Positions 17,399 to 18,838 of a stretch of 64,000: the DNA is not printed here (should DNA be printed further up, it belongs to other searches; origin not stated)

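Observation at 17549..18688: Uncharacterised 379-aa protein with ~20 cysteines: HTH-like N-terminus, unusual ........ cluster and a C-terminal 2×[4Fe-4S] ferredoxin domain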

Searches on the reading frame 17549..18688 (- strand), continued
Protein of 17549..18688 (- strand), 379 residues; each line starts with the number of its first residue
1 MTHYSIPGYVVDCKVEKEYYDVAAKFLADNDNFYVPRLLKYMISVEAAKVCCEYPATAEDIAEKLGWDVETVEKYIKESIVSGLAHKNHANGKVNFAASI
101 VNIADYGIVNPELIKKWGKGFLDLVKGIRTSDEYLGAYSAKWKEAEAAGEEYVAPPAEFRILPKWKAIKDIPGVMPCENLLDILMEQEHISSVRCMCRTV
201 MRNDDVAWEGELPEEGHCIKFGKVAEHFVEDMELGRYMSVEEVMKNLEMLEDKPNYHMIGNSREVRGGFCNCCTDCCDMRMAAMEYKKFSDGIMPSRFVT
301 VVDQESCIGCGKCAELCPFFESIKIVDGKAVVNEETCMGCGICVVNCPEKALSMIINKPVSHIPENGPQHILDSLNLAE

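Call 13: find_encoding_contigs(protein=P0013, flank=8000, max_places=1)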
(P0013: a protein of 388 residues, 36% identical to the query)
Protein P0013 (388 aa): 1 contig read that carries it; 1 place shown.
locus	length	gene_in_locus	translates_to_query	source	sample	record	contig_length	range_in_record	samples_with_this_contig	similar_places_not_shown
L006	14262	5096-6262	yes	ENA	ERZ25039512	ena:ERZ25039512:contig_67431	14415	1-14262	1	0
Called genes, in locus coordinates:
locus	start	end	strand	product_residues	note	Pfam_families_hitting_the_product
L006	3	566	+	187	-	?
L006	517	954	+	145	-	PF02910:Succ_DH_flav_C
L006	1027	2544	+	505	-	PF00890:FAD_binding_2, PF01266:DAO, PF01494:FAD_binding_3 (faint), PF01593:Amino_oxidase (faint), PF03486:HI0933_like (weak), PF07992:Pyr_redox_2 (faint), PF12831:FAD_oxidored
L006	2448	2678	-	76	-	-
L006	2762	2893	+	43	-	-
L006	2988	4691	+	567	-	PF02129:Peptidase_S15, PF08530:PepX_C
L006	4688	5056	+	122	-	PF08530:PepX_C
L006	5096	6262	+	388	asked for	PF00037:Fer4 (faint), PF13187:Fer4_9 (weak), PF13237:Fer4_10 (weak), PF14697:Fer4_21 (weak)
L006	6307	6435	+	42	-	-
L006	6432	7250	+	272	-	PF01656:CbiA, PF02374:ArsA_ATPase (weak), PF10609:ParA, PF13614:AAA_31 (weak)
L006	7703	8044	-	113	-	-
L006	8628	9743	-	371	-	PF13808:DDE_Tnp_1_assoc, PF01609:DDE_Tnp_1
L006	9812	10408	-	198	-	PF05235:CHAD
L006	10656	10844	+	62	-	-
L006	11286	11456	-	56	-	-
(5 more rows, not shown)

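Call 14: find_encoding_contigs(protein=P0014, flank=8000, max_places=1)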
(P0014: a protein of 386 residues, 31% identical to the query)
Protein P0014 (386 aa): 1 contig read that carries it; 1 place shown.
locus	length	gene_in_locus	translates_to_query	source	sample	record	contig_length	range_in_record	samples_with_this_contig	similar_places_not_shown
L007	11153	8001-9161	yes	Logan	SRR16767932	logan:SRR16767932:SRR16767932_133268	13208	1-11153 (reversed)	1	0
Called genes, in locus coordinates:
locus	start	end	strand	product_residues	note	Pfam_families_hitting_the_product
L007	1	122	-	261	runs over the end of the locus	PF12802:MarR_2 (weak), PF08220:HTH_DeoR, PF08279:HTH_11, PF13412:HTH_24, PF00455:DeoRC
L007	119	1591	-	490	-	PF00370:FGGY_N, PF02782:FGGY_C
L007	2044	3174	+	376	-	PF00532:Peripla_BP_1 (weak), PF13407:Peripla_BP_4, PF13458:Peripla_BP_6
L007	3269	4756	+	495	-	PF00005:ABC_tran, PF09818:ABC_ATPase (faint), PF13304:AAA_21 (faint), PF00005:ABC_tran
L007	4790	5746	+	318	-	PF02653:BPD_transp_2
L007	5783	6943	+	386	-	PF12797:Fer4_2 (faint), PF25160:LdpA_Fe-S-bd (faint), PF12838:Fer4_7 (weak), PF13187:Fer4_9 (weak), PF13237:Fer4_10 (weak), PF14697:Fer4_21, PF00037:Fer4, PF12837:Fer4_6 (weak), +1 more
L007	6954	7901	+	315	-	PF00142:Fer4_NifH (faint), PF01656:CbiA, PF02374:ArsA_ATPase (faint), PF10609:ParA (weak), PF13614:AAA_31 (weak)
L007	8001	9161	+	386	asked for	PF13183:Fer4_8 (faint), PF12800:Fer4_4 (faint), PF12838:Fer4_7 (weak), PF13187:Fer4_9 (weak), PF13237:Fer4_10, PF14697:Fer4_21, PF00037:Fer4, PF12837:Fer4_6 (weak)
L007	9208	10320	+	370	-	-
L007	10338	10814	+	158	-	PF12682:Flavodoxin_4, PF02525:Flavodoxin_2 (weak)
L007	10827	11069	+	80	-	PF26551:DUF8180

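Call 15: find_encoding_contigs(protein=P0017, flank=8000, max_places=2)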
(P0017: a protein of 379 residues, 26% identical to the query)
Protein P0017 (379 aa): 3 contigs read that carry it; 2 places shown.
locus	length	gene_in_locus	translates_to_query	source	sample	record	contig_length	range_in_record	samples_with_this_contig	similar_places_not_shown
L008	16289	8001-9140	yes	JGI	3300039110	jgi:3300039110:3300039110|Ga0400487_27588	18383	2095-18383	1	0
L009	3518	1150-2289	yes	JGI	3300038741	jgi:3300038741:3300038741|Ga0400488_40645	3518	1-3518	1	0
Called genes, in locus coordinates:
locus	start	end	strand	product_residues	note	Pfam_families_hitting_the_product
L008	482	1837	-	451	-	PF13717:Zn_ribbon_4, PF02743:dCache_1, PF17201:Cache_3-Cache_2, PF00672:HAMP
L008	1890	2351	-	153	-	PF26309:DUF8082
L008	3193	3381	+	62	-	-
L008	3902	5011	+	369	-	PF01368:DHH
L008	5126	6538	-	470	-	PF01134:GIDA (weak), PF07992:Pyr_redox_2, PF12831:FAD_oxidored, PF13738:Pyr_redox_3 (faint), PF00070:Pyr_redox, PF02852:Pyr_redox_dim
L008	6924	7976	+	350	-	PF12281:NTP_transf_8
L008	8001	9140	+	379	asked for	PF12797:Fer4_2 (faint), PF00037:Fer4 (weak), PF12837:Fer4_6 (faint), PF13237:Fer4_10, PF14697:Fer4_21, PF12838:Fer4_7, PF13187:Fer4_9 (weak), PF00037:Fer4 (weak)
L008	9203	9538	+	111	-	PF11006:DUF2845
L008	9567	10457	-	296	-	PF00491:Arginase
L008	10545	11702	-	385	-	PF00278:Orn_DAP_Arg_deC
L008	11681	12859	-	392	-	PF03435:Sacchrp_dh_NADP, PF16653:Sacchrp_dh_C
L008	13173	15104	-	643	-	PF02784:Orn_Arg_deC_N, PF17810:Arg_decarb_HB, PF17944:Arg_decarbox_C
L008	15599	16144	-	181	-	-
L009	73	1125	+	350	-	PF12281:NTP_transf_8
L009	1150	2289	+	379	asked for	PF12797:Fer4_2 (faint), PF00037:Fer4 (weak), PF12837:Fer4_6 (faint), PF13237:Fer4_10, PF14697:Fer4_21, PF12838:Fer4_7, PF13187:Fer4_9 (weak), PF00037:Fer4 (weak)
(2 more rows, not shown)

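Call 21: predict_structure(alignment_id=A1)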
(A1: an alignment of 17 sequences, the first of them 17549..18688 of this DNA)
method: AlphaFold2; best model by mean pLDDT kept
length: 379 residues; sequences in the alignment: 17
mean_pLDDT: 90.3   pTM: 0.88
mean pLDDT of the five models: 90.3, 89.9, 89.7, 88.4, 86.9
residues with pLDDT >= 90: 239; 70-90: 124; 50-70: 15; < 50: 1
segments of 3 or more residues with pLDDT < 50: none
pLDDT, mean of each block of 10 residues (from residue 1): 80 92 93 94 97 97 98 98 91 91 87 91 90 86 83 84 96 97 97 88 65 91 95 96 93 89 92 73 85 94 96 89 92 94 95 97 91 74
secondary structure, 60 per line:
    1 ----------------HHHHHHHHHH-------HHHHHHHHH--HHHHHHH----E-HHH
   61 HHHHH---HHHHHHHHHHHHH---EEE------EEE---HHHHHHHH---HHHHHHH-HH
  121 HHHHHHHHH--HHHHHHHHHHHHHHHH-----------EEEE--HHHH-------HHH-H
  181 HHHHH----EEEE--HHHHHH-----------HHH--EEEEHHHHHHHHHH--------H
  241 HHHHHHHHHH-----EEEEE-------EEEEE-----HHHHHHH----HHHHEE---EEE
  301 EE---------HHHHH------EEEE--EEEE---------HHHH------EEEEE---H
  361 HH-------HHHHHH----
elements in order: H17-26 H34-42 H45-51 H58-65 H69-81 E85-87 E94-96 H100-107 H111-117 H119-129 H132-147 E159-162 H165-168 H180-185 E190-193 H196-201 E218-221 H222-231 H240-250 E256-260 E268-272 H278-284 H289-292 E298-302 H312-316 E323-326 E329-332 H342-345 E352-356 H370-375

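Call 36: find_related_loci(query=A3, collection=genome_contigs, flank=10000)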
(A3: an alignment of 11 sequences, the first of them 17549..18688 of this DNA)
Query A3 (379 aa) in genome_contigs; peptide patterns used: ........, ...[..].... (x = any residue, [..] = any of these).
99 stretches matched a pattern; 14 encode a relative of the query (tblastn E <= 1e-3); 14 distinct loci.
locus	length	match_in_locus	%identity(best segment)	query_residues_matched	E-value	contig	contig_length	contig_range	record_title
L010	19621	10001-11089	35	15-371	7e-65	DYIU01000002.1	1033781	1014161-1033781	MAG TPA_asm: Acidimicrobium ferrooxidans isolate FI88_64_18 Afr_mines_FI88_2_length_1033781_cov_7_187706, whole genome s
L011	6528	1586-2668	35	15-371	8e-63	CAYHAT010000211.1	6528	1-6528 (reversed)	MAG TPA_asm: uncultured Actinomycetota bacterium isolate ERP119294_co1_319 genome assembly, contig: NODE_17748_length_65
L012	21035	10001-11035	33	14-363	6e-52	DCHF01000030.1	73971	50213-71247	MAG TPA_asm: Lachnospiraceae bacterium UBA1759 UBA1759_contig_11995, whole genome shotgun sequence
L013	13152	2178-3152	35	35-369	6e-47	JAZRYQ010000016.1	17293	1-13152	MAG: Candidatus Alloscillospira sp. isolate T1900044949_TA20190002.MAGScoT_cleanbin_000062 SGB_3550_k141_2807438, whole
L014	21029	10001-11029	31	14-365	1e-42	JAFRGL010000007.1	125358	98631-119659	MAG: Eubacterium sp. isolate RGIG2447 Goat_Ileum.Co__c267293, whole genome shotgun sequence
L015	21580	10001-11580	28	14-373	7e-38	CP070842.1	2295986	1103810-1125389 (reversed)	MAG: Dehalococcoidales bacterium isolate bin10 chromosome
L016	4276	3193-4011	29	57-354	3e-24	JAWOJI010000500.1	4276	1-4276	MAG: Desulfatiglandales bacterium isolate CWP6-1.bin.96 k191_3238358, whole genome shotgun sequence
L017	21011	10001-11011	25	7-364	6e-19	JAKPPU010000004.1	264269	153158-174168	MAG: Deltaproteobacteria bacterium isolate JPNA_maxbin.145 k141_456, whole genome shotgun sequence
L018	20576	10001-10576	28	158-354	8e-15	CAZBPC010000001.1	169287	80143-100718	MAG TPA_asm: uncultured archaeon isolate SRP214966_co1_316 genome assembly, contig: NODE_40_length_169287_cov_15.688268,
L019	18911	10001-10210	46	293-364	2e-13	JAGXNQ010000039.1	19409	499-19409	MAG: Promethearchaeota archaeon isolate bin12 NODE_39_length_19409_cov_110.665942, whole genome shotgun sequence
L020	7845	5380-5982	28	158-364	5e-12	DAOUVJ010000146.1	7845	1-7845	MAG TPA_asm: Promethearchaeota archaeon isolate CSMAG_846 CSMAG_846_k141_627404_length_7845_cov_13.0000, whole genome sh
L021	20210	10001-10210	40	293-364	1e-11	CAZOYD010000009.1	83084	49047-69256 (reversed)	MAG TPA_asm: uncultured archaeon isolate binchicken_co163_167 genome assembly, contig: NODE_256_length_83084_cov_22.8244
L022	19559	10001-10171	41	296-352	3e-9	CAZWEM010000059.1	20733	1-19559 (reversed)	MAG TPA_asm: uncultured archaeon isolate binchicken_co94_320 genome assembly, contig: NODE_3528_length_20733_cov_7.52224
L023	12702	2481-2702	31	286-354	5e-5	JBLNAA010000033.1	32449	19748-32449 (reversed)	MAG: Methylocystaceae bacterium isolate MAG189 PRJNA951521_bin47_renamed_32, whole genome shotgun sequence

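Call 42: search_protein_families(library=pfam, proteins=[L010:11132-12154:+, L010:12167-13189:+, L010:13186-13686:+, L010:8846-9766:-, L011:4266-6068:+, L007:9208-10320:+, L012:11189-11551:+, L013:3257-3604:+, L013:3617-5755:+, L014:11227-13755:+], max_evalue=0.001)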
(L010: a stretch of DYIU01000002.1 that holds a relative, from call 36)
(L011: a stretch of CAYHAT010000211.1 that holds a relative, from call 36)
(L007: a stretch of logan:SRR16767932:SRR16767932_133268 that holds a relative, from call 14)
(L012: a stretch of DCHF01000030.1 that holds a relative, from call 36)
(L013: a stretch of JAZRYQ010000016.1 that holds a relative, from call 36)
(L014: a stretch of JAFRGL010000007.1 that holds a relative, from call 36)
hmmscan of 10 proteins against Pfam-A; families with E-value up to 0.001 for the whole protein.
L010:11132-12154:+ (340 aa): 0 families

L010:12167-13189:+ (340 aa): 3 families
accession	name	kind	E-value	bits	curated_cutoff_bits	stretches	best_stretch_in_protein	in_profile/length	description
PF01636.29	APH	-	6.5e-32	111.6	23.2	1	58-270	22-227/239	Phosphotransferase enzyme family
PF06293.20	Kdo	-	0.00035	20.5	21.3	1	75-150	58-139/207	Lipopolysaccharide kinase (Kdo/WaaP) family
PF01163.29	RIO1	-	0.00066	19.8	22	0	77-120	57-95/187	RIO domain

L010:13186-13686:+ (166 aa): 0 families

L010:8846-9766:- (306 aa): 3 families
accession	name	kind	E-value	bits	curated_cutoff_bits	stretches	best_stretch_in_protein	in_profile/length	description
PF13411.12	MerR_1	-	2.3e-16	60.1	21.6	1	20-87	1-66/69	MerR HTH family regulatory protein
PF00440.29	TetR_N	-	1.2e-14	54.2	24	1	125-169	1-45/47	Bacterial regulatory proteins, tetR family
PF00376.29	MerR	-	1.6e-10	41.1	28.2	1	21-52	1-32/38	MerR family regulatory protein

L011:4266-6068:+ (600 aa): 2 families
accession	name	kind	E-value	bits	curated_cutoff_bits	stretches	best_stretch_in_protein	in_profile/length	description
PF01636.29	APH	-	1.8e-30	106.9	23.2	1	319-525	21-225/239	Phosphotransferase enzyme family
PF06293.20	Kdo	-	0.00014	21.8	21.3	1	338-413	59-140/207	Lipopolysaccharide kinase (Kdo/WaaP) family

L007:9208-10320:+ (370 aa): 0 families

L012:11189-11551:+ (120 aa): 1 family
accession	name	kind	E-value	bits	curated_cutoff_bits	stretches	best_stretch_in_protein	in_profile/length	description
PF18936.5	DUF5684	-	5.2e-20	72.3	27.4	1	36-116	1-81/81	Family of unknown function (DUF5684)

L013:3257-3604:+ (115 aa): 2 families
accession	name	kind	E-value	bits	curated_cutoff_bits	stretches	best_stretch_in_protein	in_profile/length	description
PF03965.22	Penicillinase_R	-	1.2e-21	77.6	22.6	1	8-113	4-113/115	Penicillinase repressor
PF22194.2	F-93_WHD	-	6.5e-05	23.4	28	1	16-56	6-46/62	F-93, winged-helix domain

L013:3617-5755:+ (712 aa): 3 families
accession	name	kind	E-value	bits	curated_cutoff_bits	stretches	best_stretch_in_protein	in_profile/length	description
PF13306.12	LRR_5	-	4.2e-59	198.4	27.7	2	547-667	1-121/127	BspA type Leucine rich repeat region (6 copies)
PF05569.17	Peptidase_M56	-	1.1e-47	163.1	31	1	7-280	2-295/296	BlaR1 peptidase M56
PF05725.18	FNIP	-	0.00034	21.1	21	0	460-494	5-39/44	FNIP Repeat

L014:11227-13755:+ (842 aa): 2 families
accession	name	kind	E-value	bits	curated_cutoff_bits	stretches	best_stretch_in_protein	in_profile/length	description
PF02901.20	PFL-like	-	6.2e-161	537.7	24.3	1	13-704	3-647/647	Pyruvate formate lyase-like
PF01228.26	Gly_radical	-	8.6e-29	100.6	22.2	1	721-824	2-106/106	Glycine radical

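Call 51: find_related_loci(query=A3, collection=metagenome_contigs, flank=6000)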
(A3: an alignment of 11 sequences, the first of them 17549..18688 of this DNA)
Query A3 (379 aa) in metagenome_contigs; peptide patterns used: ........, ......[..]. (x = any residue, [..] = any of these).
600 stretches matched a pattern (row limit reached: there are more); 23 encode a relative of the query (tblastn E <= 1e-3); 23 distinct loci.
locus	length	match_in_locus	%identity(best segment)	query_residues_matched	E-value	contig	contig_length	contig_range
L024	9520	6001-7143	57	3-379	1e-138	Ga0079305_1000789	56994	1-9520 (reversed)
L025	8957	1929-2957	26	14-364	5e-37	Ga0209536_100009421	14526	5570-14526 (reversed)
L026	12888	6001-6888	28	57-379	1e-33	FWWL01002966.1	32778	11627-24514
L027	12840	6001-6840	28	57-362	5e-31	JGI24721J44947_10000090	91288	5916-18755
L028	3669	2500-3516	25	34-372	1e-28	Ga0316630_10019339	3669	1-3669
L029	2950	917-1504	31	172-364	1e-25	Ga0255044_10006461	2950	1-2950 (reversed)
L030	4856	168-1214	25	18-364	5e-24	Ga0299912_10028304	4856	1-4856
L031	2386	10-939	27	55-364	7e-23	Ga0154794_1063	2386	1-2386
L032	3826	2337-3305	26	38-359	8e-21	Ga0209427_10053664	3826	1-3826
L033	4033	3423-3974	31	175-359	5e-16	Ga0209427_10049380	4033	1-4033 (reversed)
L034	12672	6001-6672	26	153-374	2e-14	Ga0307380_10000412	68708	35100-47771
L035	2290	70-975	24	37-365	3e-14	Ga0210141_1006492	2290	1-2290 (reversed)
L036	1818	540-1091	28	175-359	2e-13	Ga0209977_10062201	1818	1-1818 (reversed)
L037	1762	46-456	32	217-354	3e-13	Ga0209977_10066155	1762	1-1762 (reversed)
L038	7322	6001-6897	25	66-364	4e-13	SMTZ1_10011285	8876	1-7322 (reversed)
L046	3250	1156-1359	36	296-354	3e-8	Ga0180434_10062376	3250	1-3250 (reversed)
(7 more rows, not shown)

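Call 82: search_protein_families(library=pfam, proteins=[L011:3747-3959:+, L011:4015-4206:+, L010:14692-14877:+, L010:13186-13686:+, L010:11132-12154:+], max_evalue=1)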
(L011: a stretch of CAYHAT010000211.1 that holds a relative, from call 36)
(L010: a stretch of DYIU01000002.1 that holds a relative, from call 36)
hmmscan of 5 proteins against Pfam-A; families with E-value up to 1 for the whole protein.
L011:3747-3959:+ (70 aa): 2 families
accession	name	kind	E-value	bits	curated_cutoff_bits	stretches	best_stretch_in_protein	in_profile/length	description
PF16672.11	LAMTOR5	-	0.11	13.1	27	0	18-41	37-60/88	Ragulator complex protein LAMTOR5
PF00170.26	bZIP_1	-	0.22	12.1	27.6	0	36-69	22-55/64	bZIP transcription factor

L011:4015-4206:+ (63 aa): 1 family
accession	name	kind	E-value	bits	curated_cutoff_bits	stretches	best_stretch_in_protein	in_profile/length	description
PF10133.14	CooT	-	1.8e-15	57.4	27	1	1-60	1-60/60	CO dehydrogenase accessory protein CooT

L010:14692-14877:+ (61 aa): 1 family
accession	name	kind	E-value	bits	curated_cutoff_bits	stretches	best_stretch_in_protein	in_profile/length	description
PF10133.14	CooT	-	1.7e-14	54.3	27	1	1-59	1-59/60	CO dehydrogenase accessory protein CooT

L010:13186-13686:+ (166 aa): 0 families

L010:11132-12154:+ (340 aa): 1 family
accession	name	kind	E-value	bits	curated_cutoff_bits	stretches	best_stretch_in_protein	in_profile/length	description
PF23213.1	DUF7065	-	0.0077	16.8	27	1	133-165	149-180/183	Domain of unknown function (DUF7065)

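Call 84: search_protein_families(library=pfam, proteins=[L046:1398-2120:+, L046:346-1401:+, L022:13936-14688:+], max_evalue=0.001)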
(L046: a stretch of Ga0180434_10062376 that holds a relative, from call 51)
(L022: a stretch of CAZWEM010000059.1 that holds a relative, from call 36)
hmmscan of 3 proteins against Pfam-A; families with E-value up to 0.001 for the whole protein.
L046:1398-2120:+ (240 aa): 1 family
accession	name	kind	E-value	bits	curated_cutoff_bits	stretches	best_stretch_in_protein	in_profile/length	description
PF02492.25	cobW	-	1.6e-19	70.6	20.7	1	36-194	5-179/180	CobW/HypB/UreG, nucleotide-binding domain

L046:346-1401:+ (351 aa): 8 families
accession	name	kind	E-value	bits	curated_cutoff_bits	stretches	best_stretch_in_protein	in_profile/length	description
PF00037.32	Fer4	-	1.9e-11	43.7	21.1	1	314-337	1-24/24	4Fe-4S binding domain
PF12837.12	Fer4_6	-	1.4e-08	34.7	25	1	314-336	2-24/24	4Fe-4S binding domain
PF13187.11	Fer4_9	-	3.2e-07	30.7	27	1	281-336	1-52/52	4Fe-4S dicluster domain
PF12838.12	Fer4_7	-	4.1e-07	30.8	27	1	282-335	2-52/52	4Fe-4S dicluster domain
PF14697.11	Fer4_21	-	7e-07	29.7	35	1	279-338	5-59/59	4Fe-4S dicluster domain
PF13237.11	Fer4_10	-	6.6e-05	23.2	25.5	1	314-345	2-35/53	4Fe-4S dicluster domain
PF12797.12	Fer4_2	-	0.00023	21.4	24.5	1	314-333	3-22/22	4Fe-4S binding domain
PF25160.1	LdpA_Fe-S-bd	-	0.0004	20.6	27.6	1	317-339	24-46/49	LdpA Fe-S cluster-binding domain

L022:13936-14688:+ (250 aa): 6 families
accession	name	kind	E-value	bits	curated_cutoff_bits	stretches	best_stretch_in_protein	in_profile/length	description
PF23598.1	LRR_14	-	1.7e-21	76.8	40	2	170-247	42-117/353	Leucine-rich repeat region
PF13855.12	LRR_8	-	5.9e-16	58.4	27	2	199-247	2-52/61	Leucine rich repeat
PF12799.13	LRR_4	-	7.6e-14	51.9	27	2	199-237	2-40/44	Leucine Rich repeats (2 copies)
PF00560.39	LRR_1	-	1.1e-09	37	20.6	0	199-220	1-23/23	Leucine Rich Repeat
PF23286.1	LRR_13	-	4e-07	30.4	30.1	0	128-194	3-70/210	Disease resistance protein RPS4B-like, leucine-rich repeats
PF25019.1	LRR_R13L1-DRL21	-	1.3e-06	28.8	27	0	155-206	72-125/127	R13L1/DRL21 LRRs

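Call 86: search_protein_families(library=pfam, proteins=[L046:2142-2519:+], max_evalue=0.01)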
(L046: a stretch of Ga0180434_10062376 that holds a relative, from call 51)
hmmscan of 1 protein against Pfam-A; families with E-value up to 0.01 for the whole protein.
L046:2142-2519:+ (125 aa): 1 family
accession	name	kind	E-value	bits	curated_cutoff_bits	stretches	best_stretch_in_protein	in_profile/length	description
PF01155.25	HypA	-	8.9e-23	80.9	28.9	1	1-119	1-110/112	Hydrogenase/urease nickel incorporation, metallochaperone, hypA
